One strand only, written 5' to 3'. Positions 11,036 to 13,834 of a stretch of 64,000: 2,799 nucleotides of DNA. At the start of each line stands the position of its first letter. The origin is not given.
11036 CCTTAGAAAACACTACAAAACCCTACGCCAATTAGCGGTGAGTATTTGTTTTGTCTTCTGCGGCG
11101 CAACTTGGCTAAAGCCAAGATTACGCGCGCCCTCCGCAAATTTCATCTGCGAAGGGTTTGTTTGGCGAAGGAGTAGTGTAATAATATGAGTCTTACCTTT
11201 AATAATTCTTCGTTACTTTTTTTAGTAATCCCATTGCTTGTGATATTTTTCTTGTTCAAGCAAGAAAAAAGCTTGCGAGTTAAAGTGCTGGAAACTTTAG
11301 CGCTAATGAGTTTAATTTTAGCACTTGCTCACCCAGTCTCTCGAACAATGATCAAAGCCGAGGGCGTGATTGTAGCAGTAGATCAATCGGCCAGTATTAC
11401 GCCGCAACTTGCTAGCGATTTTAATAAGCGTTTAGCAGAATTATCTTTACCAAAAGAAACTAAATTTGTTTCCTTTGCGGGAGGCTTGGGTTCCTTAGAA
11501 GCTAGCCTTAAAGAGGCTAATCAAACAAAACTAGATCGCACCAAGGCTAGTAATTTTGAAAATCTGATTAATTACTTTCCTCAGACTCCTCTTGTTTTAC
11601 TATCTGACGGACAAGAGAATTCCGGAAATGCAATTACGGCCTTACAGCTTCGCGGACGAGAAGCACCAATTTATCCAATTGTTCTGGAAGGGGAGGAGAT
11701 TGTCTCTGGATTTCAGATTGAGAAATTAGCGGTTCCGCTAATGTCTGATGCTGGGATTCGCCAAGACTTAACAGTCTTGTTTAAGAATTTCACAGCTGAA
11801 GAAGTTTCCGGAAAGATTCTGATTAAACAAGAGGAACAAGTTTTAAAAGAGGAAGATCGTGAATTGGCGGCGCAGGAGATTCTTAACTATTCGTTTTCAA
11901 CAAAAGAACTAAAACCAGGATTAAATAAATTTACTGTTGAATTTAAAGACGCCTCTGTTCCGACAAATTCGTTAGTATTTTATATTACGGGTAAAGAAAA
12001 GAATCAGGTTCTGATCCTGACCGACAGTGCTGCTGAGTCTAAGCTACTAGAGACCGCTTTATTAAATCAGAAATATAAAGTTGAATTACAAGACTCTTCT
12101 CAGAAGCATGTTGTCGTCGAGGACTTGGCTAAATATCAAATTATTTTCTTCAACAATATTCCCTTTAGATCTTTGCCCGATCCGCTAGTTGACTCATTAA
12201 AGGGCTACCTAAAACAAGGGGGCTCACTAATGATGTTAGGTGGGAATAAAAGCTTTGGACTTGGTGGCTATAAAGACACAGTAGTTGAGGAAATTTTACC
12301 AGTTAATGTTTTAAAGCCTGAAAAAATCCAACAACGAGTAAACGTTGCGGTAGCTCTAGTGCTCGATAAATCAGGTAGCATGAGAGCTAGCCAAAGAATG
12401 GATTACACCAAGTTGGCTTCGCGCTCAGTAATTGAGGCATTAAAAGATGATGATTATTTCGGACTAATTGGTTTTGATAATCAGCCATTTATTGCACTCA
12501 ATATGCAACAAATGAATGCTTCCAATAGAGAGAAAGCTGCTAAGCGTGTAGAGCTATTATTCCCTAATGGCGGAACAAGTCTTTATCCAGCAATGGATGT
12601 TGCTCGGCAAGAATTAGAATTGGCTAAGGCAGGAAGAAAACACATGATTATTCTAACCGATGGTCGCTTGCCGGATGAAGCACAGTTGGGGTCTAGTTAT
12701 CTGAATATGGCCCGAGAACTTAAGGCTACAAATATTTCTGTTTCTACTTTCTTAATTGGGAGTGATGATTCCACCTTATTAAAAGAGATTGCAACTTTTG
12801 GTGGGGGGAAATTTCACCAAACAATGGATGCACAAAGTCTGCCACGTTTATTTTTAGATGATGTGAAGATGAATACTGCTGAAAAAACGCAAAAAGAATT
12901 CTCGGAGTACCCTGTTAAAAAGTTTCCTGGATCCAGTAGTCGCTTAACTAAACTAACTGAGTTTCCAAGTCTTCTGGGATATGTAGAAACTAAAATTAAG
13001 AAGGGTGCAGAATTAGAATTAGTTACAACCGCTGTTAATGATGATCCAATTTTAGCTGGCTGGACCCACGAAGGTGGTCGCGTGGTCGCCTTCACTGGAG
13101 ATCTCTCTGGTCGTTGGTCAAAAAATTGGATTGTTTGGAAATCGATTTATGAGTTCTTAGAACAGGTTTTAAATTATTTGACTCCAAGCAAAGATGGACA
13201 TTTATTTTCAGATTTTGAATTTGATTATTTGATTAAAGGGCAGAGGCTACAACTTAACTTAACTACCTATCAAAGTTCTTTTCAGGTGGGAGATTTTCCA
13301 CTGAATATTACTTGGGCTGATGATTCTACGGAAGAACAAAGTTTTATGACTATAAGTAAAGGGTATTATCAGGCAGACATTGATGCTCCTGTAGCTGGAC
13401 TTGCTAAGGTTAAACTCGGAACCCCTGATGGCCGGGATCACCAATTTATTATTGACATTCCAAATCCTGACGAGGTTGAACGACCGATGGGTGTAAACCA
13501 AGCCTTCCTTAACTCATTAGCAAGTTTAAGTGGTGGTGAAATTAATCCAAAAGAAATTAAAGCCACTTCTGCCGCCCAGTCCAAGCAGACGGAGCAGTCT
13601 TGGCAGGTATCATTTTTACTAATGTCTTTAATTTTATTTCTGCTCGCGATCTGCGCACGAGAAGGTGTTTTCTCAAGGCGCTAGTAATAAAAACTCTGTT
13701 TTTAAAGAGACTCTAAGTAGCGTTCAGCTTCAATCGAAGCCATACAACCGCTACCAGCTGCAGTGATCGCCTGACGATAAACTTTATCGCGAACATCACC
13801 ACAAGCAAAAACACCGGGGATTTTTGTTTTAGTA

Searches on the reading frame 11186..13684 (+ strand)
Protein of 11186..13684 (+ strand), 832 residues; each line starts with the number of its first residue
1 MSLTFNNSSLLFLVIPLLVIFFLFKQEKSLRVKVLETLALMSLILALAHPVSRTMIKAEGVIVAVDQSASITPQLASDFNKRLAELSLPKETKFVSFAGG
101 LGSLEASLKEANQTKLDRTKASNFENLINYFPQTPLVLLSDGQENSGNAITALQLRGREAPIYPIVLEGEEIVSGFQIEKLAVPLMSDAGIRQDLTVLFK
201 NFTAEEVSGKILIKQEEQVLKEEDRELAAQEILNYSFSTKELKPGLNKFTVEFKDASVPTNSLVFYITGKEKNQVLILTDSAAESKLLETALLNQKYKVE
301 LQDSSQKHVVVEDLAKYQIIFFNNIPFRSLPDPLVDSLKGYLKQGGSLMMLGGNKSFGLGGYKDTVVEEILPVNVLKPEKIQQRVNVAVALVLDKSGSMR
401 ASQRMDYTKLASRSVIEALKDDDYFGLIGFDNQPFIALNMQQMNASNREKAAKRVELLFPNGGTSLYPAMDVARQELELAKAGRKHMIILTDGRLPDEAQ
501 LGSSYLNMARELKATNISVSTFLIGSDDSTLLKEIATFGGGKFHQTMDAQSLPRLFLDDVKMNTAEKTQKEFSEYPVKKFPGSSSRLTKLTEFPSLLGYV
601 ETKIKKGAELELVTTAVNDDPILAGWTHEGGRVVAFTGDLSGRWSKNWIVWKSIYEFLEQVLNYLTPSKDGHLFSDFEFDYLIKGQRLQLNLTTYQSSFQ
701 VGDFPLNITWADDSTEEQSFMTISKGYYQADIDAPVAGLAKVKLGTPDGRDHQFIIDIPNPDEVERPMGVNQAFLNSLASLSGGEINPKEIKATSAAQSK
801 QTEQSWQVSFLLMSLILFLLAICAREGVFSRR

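Call 71: search_protein_families(library=pfam, proteins=[window:11186-13684:+], max_evalue=0.001)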
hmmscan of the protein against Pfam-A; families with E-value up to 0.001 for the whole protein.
window:11186-13684:+ (832 aa): 4 families
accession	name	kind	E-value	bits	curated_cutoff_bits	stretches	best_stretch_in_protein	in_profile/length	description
PF00092.34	VWA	-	1.4e-17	64.9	23.8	1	389-555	2-171/174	von Willebrand factor type A domain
PF07090.17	GATase1_like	-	3.3e-15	56.8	27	2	591-666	171-246/247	Putative glutamine amidotransferase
PF13519.12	VWA_2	-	1.2e-13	52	27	1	389-493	1-106/107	von Willebrand factor type A domain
PF13768.12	VWA_3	-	2.2e-09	38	27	1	388-544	2-154/155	von Willebrand factor type A domain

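Call 72: find_encoding_contigs(protein=window:11186-13684:+, flank=10000, max_places=6)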
Protein window:11186-13684:+ (832 aa): no gene with exactly this product is on record in the collection.
